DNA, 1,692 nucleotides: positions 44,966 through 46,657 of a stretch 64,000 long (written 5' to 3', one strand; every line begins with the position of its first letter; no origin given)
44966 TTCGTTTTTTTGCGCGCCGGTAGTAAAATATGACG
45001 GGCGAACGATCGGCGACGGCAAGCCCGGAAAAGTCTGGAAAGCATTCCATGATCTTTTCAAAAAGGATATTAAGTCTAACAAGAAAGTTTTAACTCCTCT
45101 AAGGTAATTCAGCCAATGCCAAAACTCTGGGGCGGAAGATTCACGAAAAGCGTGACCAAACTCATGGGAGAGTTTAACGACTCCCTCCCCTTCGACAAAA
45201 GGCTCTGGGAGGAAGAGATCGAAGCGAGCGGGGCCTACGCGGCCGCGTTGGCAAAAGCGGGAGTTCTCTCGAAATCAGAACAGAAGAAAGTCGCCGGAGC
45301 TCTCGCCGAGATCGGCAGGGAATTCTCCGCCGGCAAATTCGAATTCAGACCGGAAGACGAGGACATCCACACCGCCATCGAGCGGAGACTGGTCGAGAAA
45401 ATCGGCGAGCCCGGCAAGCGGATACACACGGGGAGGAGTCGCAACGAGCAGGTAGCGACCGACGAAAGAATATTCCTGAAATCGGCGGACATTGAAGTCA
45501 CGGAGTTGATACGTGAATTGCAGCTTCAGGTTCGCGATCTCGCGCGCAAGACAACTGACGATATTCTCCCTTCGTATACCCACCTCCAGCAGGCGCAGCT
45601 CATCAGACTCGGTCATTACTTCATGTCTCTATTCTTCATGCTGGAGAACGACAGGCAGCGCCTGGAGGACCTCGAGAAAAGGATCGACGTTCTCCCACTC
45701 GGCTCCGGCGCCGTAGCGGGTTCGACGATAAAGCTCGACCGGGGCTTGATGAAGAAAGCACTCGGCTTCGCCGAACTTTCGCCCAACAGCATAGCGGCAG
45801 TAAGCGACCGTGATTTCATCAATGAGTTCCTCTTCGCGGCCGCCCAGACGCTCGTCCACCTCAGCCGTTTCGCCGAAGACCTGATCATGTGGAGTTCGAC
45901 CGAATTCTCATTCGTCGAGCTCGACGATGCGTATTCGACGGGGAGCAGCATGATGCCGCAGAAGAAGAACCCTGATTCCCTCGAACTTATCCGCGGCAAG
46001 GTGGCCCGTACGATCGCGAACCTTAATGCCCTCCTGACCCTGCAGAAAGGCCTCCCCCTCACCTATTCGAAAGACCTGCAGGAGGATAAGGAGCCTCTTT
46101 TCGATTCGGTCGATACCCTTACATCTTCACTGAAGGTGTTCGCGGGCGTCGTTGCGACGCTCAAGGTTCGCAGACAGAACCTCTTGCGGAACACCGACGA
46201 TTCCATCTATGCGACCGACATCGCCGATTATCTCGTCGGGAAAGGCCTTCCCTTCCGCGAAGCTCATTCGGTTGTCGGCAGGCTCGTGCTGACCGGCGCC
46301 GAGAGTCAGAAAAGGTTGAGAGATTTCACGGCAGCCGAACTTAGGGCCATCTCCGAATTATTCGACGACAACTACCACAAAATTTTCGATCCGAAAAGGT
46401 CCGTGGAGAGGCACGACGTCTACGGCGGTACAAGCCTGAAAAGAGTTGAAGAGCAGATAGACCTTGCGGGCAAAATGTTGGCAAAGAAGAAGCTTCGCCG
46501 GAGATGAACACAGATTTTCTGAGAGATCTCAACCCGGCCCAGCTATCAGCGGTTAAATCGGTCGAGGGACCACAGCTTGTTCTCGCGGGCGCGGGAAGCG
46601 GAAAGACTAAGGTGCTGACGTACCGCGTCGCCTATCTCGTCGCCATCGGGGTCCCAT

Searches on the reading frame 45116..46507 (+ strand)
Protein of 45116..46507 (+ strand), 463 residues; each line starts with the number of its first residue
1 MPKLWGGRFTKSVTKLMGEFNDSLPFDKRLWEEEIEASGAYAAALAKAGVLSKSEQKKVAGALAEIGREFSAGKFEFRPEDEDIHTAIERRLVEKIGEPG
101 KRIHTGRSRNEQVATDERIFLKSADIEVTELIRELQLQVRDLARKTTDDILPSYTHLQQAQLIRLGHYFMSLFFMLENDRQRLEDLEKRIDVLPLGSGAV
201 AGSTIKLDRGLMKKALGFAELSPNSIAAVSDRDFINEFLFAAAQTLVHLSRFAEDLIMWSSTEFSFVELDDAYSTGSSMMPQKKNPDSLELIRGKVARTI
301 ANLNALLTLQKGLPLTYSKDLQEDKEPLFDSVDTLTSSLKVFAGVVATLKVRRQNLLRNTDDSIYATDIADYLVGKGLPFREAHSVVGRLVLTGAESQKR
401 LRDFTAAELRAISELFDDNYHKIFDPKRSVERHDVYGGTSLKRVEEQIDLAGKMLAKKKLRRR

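Call 8: search_protein_families(library=pfam, proteins=[window:45116-46507:+], max_evalue=0.001)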
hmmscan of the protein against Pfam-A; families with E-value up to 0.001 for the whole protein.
window:45116-46507:+ (463 aa): 2 families
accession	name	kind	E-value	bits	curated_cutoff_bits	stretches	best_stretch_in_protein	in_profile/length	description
PF00206.25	Lyase_1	-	1.5e-79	268.1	27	1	7-298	1-309/312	Lyase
PF14698.11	ASL_C2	-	1.9e-22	79.9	27.3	1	365-431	3-69/69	Argininosuccinate lyase C-terminal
